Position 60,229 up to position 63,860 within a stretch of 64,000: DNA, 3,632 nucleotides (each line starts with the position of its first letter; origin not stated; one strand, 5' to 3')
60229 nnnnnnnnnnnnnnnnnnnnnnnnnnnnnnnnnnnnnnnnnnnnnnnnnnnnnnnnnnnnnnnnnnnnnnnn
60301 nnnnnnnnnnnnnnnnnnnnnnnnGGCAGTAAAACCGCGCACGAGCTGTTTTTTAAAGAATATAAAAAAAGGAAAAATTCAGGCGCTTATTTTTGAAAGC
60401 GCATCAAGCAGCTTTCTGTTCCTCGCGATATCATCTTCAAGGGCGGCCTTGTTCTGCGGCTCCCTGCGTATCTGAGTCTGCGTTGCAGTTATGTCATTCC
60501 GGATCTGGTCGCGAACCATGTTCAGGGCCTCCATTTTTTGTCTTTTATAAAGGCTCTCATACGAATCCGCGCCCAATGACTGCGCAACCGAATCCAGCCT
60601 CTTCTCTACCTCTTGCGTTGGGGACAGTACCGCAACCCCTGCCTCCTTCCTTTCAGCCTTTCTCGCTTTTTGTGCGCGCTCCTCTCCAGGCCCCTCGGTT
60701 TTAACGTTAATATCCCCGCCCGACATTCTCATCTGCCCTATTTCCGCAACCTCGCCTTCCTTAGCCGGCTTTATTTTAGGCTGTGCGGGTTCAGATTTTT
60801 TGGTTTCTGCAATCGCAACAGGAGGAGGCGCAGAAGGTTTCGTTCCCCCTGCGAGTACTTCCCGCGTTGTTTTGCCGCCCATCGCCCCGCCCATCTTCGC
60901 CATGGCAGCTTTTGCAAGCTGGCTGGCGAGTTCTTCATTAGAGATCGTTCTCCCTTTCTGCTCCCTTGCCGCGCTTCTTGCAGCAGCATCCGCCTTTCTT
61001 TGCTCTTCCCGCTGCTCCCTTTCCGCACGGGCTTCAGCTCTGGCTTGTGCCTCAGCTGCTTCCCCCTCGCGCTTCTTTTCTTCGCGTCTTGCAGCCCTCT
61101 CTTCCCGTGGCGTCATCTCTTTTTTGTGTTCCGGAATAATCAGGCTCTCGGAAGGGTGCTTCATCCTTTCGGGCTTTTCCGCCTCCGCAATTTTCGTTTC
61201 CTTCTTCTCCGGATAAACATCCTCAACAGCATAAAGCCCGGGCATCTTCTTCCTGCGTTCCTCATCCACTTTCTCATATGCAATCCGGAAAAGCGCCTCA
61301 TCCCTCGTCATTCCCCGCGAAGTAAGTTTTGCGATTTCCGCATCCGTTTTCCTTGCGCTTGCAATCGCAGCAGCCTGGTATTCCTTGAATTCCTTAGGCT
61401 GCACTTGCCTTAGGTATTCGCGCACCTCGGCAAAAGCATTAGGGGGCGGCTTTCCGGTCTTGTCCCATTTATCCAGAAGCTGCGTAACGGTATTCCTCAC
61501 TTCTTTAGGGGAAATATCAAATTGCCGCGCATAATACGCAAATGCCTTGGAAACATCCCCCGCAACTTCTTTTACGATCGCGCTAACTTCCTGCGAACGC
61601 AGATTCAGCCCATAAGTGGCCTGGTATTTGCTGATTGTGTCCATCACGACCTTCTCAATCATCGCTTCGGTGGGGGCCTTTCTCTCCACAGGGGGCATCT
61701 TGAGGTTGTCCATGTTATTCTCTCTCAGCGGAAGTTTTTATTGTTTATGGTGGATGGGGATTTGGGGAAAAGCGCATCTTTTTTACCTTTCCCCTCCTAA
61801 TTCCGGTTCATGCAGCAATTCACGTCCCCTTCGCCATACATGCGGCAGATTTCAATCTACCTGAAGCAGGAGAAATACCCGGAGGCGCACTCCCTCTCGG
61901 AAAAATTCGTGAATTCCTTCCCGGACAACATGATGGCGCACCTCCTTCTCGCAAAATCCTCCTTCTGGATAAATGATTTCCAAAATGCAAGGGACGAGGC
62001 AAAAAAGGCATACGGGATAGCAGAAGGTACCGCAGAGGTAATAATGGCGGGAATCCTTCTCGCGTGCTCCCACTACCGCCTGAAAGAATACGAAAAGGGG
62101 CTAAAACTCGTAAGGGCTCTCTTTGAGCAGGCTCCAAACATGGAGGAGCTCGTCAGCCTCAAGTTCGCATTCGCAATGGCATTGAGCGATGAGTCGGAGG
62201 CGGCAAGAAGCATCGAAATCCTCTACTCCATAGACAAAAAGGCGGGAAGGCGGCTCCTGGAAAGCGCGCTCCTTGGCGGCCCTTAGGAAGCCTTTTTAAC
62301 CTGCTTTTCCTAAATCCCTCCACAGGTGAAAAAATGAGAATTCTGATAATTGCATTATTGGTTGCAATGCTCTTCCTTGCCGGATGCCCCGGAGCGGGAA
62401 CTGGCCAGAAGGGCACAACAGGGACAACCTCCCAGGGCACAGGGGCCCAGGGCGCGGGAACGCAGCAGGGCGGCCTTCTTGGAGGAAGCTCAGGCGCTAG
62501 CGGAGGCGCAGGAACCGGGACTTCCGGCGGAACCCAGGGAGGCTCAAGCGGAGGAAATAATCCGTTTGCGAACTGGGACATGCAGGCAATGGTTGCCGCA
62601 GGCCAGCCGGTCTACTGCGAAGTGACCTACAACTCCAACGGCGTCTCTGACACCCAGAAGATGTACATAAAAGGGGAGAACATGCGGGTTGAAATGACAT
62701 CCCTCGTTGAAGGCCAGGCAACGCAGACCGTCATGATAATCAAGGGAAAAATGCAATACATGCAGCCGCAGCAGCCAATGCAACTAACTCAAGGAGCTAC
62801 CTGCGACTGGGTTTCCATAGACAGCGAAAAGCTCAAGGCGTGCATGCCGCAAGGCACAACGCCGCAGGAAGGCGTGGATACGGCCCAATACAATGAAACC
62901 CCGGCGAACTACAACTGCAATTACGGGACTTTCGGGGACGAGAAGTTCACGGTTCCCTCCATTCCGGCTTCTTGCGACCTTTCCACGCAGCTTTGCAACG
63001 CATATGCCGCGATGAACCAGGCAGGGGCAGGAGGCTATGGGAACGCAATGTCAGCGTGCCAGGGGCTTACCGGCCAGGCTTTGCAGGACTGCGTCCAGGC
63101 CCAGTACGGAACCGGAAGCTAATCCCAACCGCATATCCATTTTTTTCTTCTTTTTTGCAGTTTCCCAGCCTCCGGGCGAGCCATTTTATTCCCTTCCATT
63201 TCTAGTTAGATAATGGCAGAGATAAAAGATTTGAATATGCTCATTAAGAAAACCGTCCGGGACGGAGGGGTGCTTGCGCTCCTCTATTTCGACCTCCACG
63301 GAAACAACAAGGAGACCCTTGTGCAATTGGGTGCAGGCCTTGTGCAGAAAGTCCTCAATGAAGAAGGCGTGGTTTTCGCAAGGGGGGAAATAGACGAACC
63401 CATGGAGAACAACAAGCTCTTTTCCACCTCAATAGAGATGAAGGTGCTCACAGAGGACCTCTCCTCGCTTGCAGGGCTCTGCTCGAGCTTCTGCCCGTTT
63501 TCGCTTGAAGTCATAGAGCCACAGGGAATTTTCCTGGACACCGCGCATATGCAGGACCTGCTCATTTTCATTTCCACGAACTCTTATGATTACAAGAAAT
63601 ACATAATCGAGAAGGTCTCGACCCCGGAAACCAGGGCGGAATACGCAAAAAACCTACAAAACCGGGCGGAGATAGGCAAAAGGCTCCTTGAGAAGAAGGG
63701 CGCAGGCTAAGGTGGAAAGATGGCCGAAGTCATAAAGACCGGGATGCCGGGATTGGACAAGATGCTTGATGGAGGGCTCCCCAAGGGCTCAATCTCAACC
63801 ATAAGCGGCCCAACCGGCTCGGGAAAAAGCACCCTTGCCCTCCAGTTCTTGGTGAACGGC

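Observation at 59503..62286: Tandemly duplicated divergent gene pair (N-domain protein / TPR-like protein) with a fused third paralog at 17.9 kb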

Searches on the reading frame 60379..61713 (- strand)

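Call 11: search_protein_families(library=pfam, proteins=[window:60379-61713:-], max_evalue=1)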
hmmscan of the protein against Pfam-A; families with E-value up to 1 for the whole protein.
window:60379-61713:- (444 aa): 1 family
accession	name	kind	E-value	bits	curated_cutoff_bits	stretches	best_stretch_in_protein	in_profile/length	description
PF10056.14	DUF2293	-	0.27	11.8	25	1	103-145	32-74/85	Uncharacterized conserved protein (DUF2293)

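Call 73: search_protein_families(library=ncbifam, proteins=[window:60382-61713:-], max_evalue=0.1)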
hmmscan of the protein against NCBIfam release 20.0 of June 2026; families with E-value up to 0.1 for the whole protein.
window:60382-61713:- (444 aa): 0 families

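Call 74: search_protein_families(library=padloc, proteins=[window:60382-61713:-], max_evalue=0.1)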
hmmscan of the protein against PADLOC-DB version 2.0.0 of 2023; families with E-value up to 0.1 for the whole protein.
window:60382-61713:- (444 aa): 0 families

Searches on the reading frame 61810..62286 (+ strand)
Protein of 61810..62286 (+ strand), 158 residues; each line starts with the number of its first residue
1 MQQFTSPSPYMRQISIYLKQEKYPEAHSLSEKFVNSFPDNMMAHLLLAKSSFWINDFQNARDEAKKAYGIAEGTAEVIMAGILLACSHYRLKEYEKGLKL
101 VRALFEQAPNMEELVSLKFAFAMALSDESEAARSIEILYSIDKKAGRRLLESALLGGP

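Call 11: search_protein_families(library=pfam, proteins=[window:61810-62286:+], max_evalue=1)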
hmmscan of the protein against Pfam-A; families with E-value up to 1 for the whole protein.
window:61810-62286:+ (158 aa): 14 families
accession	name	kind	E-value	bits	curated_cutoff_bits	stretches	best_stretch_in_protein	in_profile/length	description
PF14853.12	Fis1_TPR_C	-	9.8e-08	32.5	25.3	1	83-119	6-42/53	Fis1 C-terminal tetratricopeptide repeat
PF12895.13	ANAPC3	-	7.7e-07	29.7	27.2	1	15-64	31-79/82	Anaphase-promoting complex, cyclosome, subunit 3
PF13432.12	TPR_16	-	7.8e-06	26.7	32.7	1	14-71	4-61/65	Tetratricopeptide repeat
PF07719.23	TPR_2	-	2.8e-05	24.3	27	1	83-110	6-33/34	Tetratricopeptide repeat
PF13428.12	TPR_14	-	4.6e-05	24.1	23.5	1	12-49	6-43/44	Tetratricopeptide repeat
PF09976.15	TPR_21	-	0.00036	20.8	25.5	1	18-106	50-141/193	Tetratricopeptide repeat-like domain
PF14559.12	TPR_19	-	0.00044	21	25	2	18-62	2-46/68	Tetratricopeptide repeat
PF23914.1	TPR_CcmH_CycH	-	0.007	16.7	42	1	37-138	46-147/158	Cytochrome c-type biogenesis protein H TPR domain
PF24575.1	TPR_Slam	-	0.012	16.5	35.2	0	95-136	28-68/104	Surface lipoprotein assembly modifier, N-terminal TPR repeats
PF13174.12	TPR_6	-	0.017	16.2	26.3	0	83-110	5-32/33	Tetratricopeptide repeat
PF25058.1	ARM_TT21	-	0.046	14.1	27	0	83-144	62-123/155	Tetratricopeptide repeat protein 21 ARM repeat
PF25062.1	ARM_TT21_N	-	0.056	13.6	40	0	7-59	168-220/222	Tetratricopeptide repeat protein 21 N-terminal ARM repeat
PF00515.34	TPR_1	-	0.11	12.8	27.8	0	14-26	8-20/34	Tetratricopeptide repeat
PF17411.7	SmaI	-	0.25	11.2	27.3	1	24-76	33-85/240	Type II site-specific deoxyribonuclease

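Call 13: find_encoding_contigs(protein=window:61810-62286:+, flank=10000, max_places=6)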
Protein window:61810-62286:+ (158 aa): 5 contigs read that carry it; 3 places shown.
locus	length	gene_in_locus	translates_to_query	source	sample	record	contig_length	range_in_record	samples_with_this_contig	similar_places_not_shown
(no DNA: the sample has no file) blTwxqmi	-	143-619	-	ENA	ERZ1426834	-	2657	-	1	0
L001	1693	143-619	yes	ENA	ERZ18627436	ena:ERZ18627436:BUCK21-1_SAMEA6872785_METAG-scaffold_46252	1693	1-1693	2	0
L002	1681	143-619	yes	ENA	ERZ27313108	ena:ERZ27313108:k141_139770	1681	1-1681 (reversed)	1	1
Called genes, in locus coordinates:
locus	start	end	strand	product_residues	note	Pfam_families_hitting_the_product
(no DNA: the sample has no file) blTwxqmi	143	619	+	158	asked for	PF12895:ANAPC3 (faint), PF13432:TPR_16 (faint), PF14853:Fis1_TPR_C (weak)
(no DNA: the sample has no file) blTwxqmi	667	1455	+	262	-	-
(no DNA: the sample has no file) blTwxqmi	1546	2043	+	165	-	PF27325:MJ0538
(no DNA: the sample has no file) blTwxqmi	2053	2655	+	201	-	?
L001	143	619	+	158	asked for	PF12895:ANAPC3 (faint), PF13432:TPR_16 (faint), PF14853:Fis1_TPR_C (weak)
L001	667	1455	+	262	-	-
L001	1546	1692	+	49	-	?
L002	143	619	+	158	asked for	PF12895:ANAPC3 (faint), PF13432:TPR_16 (faint), PF14853:Fis1_TPR_C (weak)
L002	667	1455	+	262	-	-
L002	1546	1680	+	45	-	?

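Call 14: find_homologous_proteins(query=window:61810-62286:+)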
Query window:61810-62286:+ (158 aa): 10 proteins with E <= 0.001 among 85 candidates.
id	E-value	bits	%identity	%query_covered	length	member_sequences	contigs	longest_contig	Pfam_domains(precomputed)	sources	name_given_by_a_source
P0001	4.3e-96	337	100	100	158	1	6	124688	PF14853.13,PF12895.14,PF13432.13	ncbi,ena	-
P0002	1.7e-73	263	80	99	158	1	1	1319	PF14559.13,PF12895.14,PF13432.13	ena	-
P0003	5.1e-45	171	51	95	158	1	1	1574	PF14559.13,PF14853.13,PF12895.14,PF13428.13,PF07719.24,PF13174.13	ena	-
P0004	1.1e-44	170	51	95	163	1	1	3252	PF14559.13,PF12895.14,PF13428.13,PF07719.24,PF13174.13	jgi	jgi:tetratricopeptide (TPR) repeat protein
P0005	1.1e-42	164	49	95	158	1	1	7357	PF12895.14,PF13428.13,PF07719.24,PF13174.13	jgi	jgi:tetratricopeptide (TPR) repeat protein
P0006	1.1e-40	157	47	95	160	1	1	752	PF12895.14,PF13174.13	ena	-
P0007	2.1e-40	156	47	95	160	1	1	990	PF14559.13,PF12895.14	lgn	-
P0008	9.7e-40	154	47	95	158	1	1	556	PF14559.13,PF12895.14,PF13428.13,PF07719.24,PF13174.13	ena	-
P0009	3.4e-38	149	47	95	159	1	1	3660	PF12895.14,PF13428.13,PF07719.24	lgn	-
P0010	2.8e-31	127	50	72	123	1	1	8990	-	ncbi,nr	ncbi:MAG: hypothetical protein GY852_00115, partial [bacterium]|nr:hypothetical protein [bacterium]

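Call 15: find_encoding_contigs(protein=P0005, flank=10000)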
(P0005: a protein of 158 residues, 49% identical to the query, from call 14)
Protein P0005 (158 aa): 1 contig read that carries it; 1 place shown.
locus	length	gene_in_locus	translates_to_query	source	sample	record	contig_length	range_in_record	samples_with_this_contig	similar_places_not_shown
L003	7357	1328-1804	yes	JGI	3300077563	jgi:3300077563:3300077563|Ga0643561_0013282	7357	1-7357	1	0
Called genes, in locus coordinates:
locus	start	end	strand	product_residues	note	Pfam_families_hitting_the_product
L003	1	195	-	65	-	?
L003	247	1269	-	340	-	-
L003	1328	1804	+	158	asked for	PF12895:ANAPC3 (weak), PF13428:TPR_14 (faint), PF07719:TPR_2 (faint), PF13174:TPR_6 (faint)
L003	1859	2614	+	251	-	-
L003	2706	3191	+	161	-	PF27325:MJ0538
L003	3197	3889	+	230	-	PF00154:RecA_N (weak), PF06745:ATPase, PF13481:AAA_25 (faint), PF23442:DUF7125 (weak)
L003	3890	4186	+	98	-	PF00708:Acylphosphatase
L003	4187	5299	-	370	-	PF07690:MFS_1 (faint)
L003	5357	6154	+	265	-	-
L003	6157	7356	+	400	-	?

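Call 16: find_encoding_contigs(protein=P0010, flank=10000)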
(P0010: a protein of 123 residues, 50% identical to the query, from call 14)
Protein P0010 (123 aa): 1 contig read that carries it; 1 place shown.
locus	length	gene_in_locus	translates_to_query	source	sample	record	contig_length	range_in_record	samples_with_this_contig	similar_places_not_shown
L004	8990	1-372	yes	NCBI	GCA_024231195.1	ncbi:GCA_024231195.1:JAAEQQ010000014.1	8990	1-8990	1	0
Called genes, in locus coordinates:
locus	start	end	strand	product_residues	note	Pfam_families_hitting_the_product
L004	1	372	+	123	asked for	?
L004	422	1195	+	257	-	-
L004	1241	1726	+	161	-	PF27325:MJ0538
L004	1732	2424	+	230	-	PF00154:RecA_N (weak), PF06745:ATPase, PF13481:AAA_25 (weak), PF23442:DUF7125 (weak)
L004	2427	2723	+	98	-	PF00708:Acylphosphatase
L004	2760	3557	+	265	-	-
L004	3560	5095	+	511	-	PF23613:ELP3_N, PF04055:Radical_SAM, PF16199:Radical_SAM_C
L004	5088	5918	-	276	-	-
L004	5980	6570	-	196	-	PF13489:Methyltransf_23, PF00891:Methyltransf_2, PF08241:Methyltransf_11, PF08242:Methyltransf_12, PF13649:Methyltransf_25, PF13847:Methyltransf_31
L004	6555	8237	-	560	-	PF05362:Lon_C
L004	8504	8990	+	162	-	?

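Call 17: find_encoding_contigs(protein=P0009, flank=10000)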
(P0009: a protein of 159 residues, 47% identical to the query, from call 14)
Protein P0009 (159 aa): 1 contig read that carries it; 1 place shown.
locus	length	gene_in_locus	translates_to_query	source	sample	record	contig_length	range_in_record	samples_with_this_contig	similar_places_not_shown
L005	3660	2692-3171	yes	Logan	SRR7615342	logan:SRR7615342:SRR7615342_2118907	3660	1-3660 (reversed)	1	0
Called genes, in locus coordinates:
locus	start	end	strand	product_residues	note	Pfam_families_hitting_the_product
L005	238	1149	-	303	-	-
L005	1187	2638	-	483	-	-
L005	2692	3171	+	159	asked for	PF12895:ANAPC3 (faint), PF13428:TPR_14 (faint), PF07719:TPR_2 (faint)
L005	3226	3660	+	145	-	?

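Call 18: find_encoding_contigs(protein=P0004, flank=10000)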
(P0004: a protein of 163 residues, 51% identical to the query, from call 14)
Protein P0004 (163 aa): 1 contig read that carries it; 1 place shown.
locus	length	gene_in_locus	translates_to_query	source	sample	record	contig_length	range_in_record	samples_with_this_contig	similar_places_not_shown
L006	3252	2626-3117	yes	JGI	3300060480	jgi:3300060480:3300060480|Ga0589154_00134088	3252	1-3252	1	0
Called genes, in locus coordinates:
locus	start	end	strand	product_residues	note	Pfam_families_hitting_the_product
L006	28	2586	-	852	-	-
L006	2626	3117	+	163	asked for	PF12895:ANAPC3 (weak), PF13174:TPR_6 (faint), PF13428:TPR_14 (faint), PF07719:TPR_2 (faint), PF14559:TPR_19 (faint)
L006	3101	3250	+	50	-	?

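Call 73: search_protein_families(library=ncbifam, proteins=[window:61810-62283:+], max_evalue=0.1)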
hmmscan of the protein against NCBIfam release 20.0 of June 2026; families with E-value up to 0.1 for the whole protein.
window:61810-62283:+ (158 aa): 9 families
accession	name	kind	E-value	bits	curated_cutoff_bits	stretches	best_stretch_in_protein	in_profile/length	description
TIGR02917.1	PEP_TPR_lipo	equivalog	5.7e-09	34.4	312.2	1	4-138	224-355/899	XrtA/PEP-CTERM system TPR-repeat protein PrsT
NF040959.1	MamA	equivalog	0.00024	20.6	200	1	17-132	47-156/204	magnetosome protein MamA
TIGR02795.1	tol_pal_ybgF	equivalog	0.0023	18.5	90.1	1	8-106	3-104/119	tol-pal system protein YbgF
NF033920.0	C39_PA2778_fam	equivalog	0.0028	17.1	150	1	5-72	154-221/255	PA2778 family cysteine peptidase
NF052312.1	T9SS_PorW_SprE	equivalog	0.0078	14.9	250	1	21-140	84-204/716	type IX secretion system periplasmic lipoprotein PorW/SprE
NF052415.1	T3SS_chap_SctY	equivalog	0.011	16.3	70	0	83-133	11-61/106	type III secretion apparatus assembly chaperone SctY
TIGR03302.1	OM_YfiO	subfamily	0.016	14.7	81.4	0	11-42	74-105/239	outer membrane protein assembly factor BamD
NF049903.1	FTN_0599_fam_GGCT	exception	0.019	14.5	480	1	47-96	165-215/266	gamma-glutamylcyclotransferase ChaC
NF041522.1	TPR_sll0314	equivalog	0.074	12.3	225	0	16-72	27-83/275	Sll0314/Alr1548 family TPR repeat-containing protein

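Call 74: search_protein_families(library=padloc, proteins=[window:61810-62283:+], max_evalue=0.1)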
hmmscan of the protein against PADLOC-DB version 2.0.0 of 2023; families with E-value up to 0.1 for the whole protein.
window:61810-62283:+ (158 aa): 0 families

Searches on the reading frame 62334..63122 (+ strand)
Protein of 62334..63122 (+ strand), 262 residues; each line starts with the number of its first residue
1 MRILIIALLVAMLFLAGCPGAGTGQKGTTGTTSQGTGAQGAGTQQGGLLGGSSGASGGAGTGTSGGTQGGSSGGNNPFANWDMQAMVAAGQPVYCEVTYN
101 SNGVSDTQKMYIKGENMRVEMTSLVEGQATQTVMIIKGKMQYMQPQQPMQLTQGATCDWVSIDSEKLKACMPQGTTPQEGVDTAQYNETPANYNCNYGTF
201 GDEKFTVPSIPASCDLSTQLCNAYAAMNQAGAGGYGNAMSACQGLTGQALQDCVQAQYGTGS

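Call 11: search_protein_families(library=pfam, proteins=[window:62334-63122:+], max_evalue=1)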
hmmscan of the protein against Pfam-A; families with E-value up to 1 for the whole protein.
window:62334-63122:+ (262 aa): 1 family
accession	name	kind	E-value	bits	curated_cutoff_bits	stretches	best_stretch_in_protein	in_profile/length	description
PF19791.4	DUF6275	-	0.12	12.6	22.6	1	85-120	43-80/81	Family of unknown function (DUF6275)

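Call 73: search_protein_families(library=ncbifam, proteins=[window:62334-63119:+], max_evalue=0.1)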
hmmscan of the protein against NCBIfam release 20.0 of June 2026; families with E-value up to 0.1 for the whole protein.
window:62334-63119:+ (262 aa): 1 family
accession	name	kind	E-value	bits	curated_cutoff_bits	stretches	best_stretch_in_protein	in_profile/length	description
NF058647.1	lipo_LytA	equivalog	0.071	13.3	110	0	1-45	1-45/107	acidic lipoprotein LytA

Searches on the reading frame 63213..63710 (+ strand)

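Call 11: search_protein_families(library=pfam, proteins=[window:63213-63710:+], max_evalue=1)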
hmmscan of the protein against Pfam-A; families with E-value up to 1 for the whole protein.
window:63213-63710:+ (165 aa): 1 family
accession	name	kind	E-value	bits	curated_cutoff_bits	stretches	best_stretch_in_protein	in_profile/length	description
PF25168.1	Beta-prop_WDR36-Utp21_2nd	-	0.09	12.5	84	1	96-137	285-325/335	WDR36/Utp21 second beta-propeller domain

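Call 73: search_protein_families(library=ncbifam, proteins=[window:63213-63707:+], max_evalue=0.1)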
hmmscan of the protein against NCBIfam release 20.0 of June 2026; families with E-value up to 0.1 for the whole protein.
window:63213-63707:+ (165 aa): 0 families
